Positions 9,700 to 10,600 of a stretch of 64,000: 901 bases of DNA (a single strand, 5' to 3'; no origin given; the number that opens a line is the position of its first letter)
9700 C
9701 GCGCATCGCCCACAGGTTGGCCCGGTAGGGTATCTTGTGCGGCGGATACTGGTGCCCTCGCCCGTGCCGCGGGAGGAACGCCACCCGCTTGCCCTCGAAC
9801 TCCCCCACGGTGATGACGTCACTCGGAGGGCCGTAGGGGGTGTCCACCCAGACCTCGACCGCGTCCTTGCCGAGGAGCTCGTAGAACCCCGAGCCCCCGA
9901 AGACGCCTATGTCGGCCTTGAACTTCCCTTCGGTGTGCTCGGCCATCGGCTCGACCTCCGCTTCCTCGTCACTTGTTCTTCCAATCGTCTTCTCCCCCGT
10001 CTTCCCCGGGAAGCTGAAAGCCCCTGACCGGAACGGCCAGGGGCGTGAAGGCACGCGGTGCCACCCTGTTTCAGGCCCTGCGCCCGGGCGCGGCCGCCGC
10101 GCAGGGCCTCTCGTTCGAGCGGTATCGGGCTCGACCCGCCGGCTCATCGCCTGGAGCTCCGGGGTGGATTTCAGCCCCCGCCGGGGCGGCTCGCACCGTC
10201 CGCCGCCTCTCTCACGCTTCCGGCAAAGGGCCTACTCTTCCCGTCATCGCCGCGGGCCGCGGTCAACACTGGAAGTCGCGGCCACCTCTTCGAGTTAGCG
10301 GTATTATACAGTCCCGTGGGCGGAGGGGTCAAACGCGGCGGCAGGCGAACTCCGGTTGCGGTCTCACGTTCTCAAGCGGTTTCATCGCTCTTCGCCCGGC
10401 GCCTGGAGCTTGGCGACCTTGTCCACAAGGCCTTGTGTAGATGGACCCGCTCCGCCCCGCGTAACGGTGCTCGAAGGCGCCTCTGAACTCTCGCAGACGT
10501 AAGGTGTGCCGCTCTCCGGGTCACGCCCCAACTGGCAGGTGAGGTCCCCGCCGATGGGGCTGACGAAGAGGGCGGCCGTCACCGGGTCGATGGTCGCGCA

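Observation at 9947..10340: Long structured leader with a sigma-A promoter upstream of mtnP-mtnA, with no recognisable S-box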

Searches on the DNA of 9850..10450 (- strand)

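Call 4: search_rna_families(source=window, start=9850, end=10450, threshold=evalue, max_evalue=10, show_alignments=4)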
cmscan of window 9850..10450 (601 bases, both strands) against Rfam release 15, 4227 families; matches with E-value up to 10: 7.
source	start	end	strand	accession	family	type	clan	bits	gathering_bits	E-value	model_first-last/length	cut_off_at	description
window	10039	10250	-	RF00230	T-box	Cis-reg; leader;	-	48.5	93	1.3e-09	7-216/219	no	T-box leader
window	10074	10123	-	RF01677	P35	Gene; sRNA;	-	21.2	70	0.87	1-62/62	no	Pseudomonas sRNA P35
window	10000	10095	+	RF00463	ApoB_5_CRE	Cis-reg;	-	17.1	55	6.9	1-127/127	no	Apolipoprotein B (apoB) 5' UTR cis-regulatory element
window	10013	10059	-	RF02868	ncS037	Gene; sRNA;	-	15.1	112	5.5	1-152/152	no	Burkholderia sRNA 37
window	10079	10114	+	RF01388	isrD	Gene; sRNA;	-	14.2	37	5.2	1-51/51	no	isrD Hfq binding RNA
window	10257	10323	+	RF01194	sn2903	Gene; snRNA; snoRNA; CD-box;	CL00066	12.9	50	9.4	1-91/91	no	Small nucleolar RNA sn2903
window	10043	10100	+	RF02770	Ysr224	Gene; sRNA;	-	12.2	70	10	1-107/107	no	Yersinia sRNA 224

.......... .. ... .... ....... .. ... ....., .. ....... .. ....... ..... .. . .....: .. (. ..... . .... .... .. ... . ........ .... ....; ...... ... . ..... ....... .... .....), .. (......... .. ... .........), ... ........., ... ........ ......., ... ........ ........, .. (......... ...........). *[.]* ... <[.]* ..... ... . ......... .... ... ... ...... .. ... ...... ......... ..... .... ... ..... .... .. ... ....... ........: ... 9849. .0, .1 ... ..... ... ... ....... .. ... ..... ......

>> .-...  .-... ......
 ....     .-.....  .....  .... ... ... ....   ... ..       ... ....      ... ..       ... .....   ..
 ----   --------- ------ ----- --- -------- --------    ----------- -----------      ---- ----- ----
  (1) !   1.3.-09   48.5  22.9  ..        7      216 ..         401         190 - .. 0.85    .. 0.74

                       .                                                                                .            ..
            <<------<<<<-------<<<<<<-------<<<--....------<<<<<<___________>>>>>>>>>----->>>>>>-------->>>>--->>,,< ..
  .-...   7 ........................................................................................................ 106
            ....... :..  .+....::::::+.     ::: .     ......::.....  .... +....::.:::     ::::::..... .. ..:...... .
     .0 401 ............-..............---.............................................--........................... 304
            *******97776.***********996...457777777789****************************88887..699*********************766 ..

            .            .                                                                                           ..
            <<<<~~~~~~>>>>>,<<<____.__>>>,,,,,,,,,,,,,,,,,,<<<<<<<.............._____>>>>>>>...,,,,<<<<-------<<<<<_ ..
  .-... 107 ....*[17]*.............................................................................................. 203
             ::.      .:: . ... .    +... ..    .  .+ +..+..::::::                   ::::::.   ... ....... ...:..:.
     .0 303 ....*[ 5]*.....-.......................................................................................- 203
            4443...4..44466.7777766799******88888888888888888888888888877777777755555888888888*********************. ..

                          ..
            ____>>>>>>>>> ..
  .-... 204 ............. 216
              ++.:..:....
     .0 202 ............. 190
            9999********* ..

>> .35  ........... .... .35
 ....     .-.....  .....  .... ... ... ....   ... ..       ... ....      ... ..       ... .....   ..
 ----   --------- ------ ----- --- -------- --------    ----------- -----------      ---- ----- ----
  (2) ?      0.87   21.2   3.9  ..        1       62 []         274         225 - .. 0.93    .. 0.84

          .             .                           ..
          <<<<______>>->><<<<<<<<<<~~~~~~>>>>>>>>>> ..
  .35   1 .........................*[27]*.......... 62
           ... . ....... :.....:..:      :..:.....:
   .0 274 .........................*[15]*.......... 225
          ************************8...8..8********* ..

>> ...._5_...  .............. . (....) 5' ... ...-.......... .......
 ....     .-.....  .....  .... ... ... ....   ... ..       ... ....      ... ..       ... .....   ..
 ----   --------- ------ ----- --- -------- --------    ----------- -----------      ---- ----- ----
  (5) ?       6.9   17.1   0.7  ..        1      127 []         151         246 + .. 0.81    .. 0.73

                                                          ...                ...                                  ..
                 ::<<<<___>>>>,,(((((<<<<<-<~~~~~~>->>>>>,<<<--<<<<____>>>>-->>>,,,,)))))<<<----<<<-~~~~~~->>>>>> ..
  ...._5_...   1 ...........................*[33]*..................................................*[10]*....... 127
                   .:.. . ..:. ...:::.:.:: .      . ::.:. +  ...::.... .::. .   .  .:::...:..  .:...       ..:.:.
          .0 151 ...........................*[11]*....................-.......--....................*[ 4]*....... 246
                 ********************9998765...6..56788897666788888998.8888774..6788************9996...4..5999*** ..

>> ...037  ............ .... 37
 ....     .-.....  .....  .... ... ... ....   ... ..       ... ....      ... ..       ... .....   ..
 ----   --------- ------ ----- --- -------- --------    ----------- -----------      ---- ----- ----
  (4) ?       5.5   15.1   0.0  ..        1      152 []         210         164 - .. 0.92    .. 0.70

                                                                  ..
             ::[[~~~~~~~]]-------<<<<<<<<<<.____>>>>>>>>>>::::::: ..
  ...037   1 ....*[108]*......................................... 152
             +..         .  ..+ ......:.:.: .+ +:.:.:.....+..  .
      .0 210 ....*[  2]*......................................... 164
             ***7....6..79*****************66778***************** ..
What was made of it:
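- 10153..10252 (-): T-box stem I. It carries the K-turn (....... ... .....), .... box (AGAGUA), AG bulge AGAGA (10212-10208), distal loop GGACGGUGCGA (10201-10191) and specifier loop GAAAUCCA. Rfam alignment (call 4).
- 10141..10151 (-): Remnant of stem II (GGC-GAUGA-GCC). The distal part present in relatives is missing here. Call 4: 5 nt stand where the model has 17.
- Closest known: S-box. Different: There is no SAM aptamer here (call 4).
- Checked: SAM riboswitch: a permissive Rfam scan of 9850-10450 (E up to 10) returned no SAM family (call 4).
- No SAM family appears even at E up to 10 (call 4).
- Tried and rejected: Only the permissive scan revealed the T-box (call 4). No hits appeared; the other sub-threshold hits (P35, ApoB CRE, sRNAs) have E of about 1-10 and are chance (call 4).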

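Call 37: build_rna_model(alignment_id=A2, structure=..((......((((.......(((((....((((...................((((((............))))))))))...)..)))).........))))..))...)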
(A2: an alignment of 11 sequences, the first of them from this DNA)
Model R1 built from alignment A2 (11 sequences, 111 columns); structure: as given.
model positions 99; base pairs 20; branch points 0; effective number of sequences 1.26; information 0.59 bits per position. Calibrated on 0.2 Mb of random sequence (short: E-values are rough).
structure used (alignment columns):
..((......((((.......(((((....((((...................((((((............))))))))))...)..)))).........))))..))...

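Call 39: search_with_rna_model(model_id=R1, sources=[window, L001, L002, L003, L004, L005, L006, L007, L008, L009, L010, L011, L012, L013, L014, L015, L016, L017, L018, L019, L020, L021, L022, L023, L024, L025, L026, L027, L028, L029, L030, L031, L032, L033, L034, L035, L036, L037, L038, L039, L040, L041, L042, L043, L044, L045, L046, L047, L048, L049, L050, L051, L052, L053, L054, L055, L056, L057, L058, L059, L060, L061, L062, L063, L064, L065, L066, L067, L068, L069, L070, L071, L072, L073, L074, L075, L076, L077, L078, L079, L080], max_evalue=1)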
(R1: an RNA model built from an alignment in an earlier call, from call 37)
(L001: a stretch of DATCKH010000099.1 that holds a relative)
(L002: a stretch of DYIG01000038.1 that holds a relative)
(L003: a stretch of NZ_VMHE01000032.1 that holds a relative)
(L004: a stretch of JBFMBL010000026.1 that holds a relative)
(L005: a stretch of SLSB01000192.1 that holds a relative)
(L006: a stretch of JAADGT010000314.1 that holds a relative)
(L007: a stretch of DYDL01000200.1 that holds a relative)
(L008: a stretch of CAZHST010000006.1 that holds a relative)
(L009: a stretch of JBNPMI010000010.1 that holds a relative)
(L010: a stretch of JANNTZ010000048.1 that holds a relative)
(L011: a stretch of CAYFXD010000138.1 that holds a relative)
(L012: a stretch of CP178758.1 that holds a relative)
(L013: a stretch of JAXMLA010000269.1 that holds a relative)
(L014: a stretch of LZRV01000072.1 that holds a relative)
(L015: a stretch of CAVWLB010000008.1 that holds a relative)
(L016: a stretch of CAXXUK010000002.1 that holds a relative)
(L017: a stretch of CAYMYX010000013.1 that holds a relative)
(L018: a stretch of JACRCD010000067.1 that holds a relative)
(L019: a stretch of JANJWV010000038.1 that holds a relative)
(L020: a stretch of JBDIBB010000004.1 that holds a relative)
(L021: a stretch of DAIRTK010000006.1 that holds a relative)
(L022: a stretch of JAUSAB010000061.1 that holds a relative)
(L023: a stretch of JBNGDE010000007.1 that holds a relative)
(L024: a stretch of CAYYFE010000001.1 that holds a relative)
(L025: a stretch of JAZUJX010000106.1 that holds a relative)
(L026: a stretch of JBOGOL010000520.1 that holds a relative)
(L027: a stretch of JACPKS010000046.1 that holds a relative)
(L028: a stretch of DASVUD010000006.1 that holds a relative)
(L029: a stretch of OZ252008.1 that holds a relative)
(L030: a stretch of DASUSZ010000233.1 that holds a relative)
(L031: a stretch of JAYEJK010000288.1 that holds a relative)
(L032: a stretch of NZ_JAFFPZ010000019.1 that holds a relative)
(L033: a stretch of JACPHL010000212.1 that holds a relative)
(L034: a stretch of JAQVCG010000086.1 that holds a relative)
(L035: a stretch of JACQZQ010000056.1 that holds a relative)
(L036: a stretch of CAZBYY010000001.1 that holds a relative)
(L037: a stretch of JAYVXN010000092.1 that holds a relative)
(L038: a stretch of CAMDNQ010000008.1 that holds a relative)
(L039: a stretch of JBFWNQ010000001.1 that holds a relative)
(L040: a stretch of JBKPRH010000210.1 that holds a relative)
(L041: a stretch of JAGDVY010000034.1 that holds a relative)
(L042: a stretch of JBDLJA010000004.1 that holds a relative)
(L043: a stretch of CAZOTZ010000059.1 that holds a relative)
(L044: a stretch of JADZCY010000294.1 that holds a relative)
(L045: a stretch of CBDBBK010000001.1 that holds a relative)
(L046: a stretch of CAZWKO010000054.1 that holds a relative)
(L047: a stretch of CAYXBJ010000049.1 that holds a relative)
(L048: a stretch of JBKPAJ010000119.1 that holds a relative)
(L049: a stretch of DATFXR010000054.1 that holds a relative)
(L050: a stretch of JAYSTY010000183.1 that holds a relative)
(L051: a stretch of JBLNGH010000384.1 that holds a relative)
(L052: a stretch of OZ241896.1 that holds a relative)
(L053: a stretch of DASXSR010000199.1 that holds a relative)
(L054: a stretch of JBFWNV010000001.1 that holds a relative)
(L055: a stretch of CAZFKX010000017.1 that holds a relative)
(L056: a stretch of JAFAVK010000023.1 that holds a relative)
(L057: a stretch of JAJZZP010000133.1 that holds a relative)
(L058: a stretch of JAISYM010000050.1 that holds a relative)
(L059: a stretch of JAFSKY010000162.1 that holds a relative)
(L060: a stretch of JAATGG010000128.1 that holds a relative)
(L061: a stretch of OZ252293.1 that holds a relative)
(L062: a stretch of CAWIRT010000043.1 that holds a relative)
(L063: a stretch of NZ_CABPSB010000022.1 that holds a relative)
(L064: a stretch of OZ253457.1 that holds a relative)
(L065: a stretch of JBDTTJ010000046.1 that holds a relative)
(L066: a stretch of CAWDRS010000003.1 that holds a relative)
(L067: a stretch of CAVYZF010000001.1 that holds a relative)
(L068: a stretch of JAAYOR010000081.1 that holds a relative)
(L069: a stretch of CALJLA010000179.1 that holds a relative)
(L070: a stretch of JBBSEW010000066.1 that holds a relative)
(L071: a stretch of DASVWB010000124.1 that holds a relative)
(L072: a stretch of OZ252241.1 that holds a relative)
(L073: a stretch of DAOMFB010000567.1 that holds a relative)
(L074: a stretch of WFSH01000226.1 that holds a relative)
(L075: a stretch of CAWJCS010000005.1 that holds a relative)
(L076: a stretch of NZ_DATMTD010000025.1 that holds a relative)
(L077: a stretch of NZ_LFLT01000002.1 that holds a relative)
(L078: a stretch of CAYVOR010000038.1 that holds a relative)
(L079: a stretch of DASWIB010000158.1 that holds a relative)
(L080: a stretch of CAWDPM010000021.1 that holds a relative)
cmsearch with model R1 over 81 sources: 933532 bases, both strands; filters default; matches with E-value up to 1: 2.
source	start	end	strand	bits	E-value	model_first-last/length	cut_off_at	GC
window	10153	10252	-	112.3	3.7e-22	1-99/99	no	0.72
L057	4745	4839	+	18.6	0.77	1-99/99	no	0.48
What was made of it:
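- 10153..10252 (-): Model R1 scores 112 bits (call 39).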
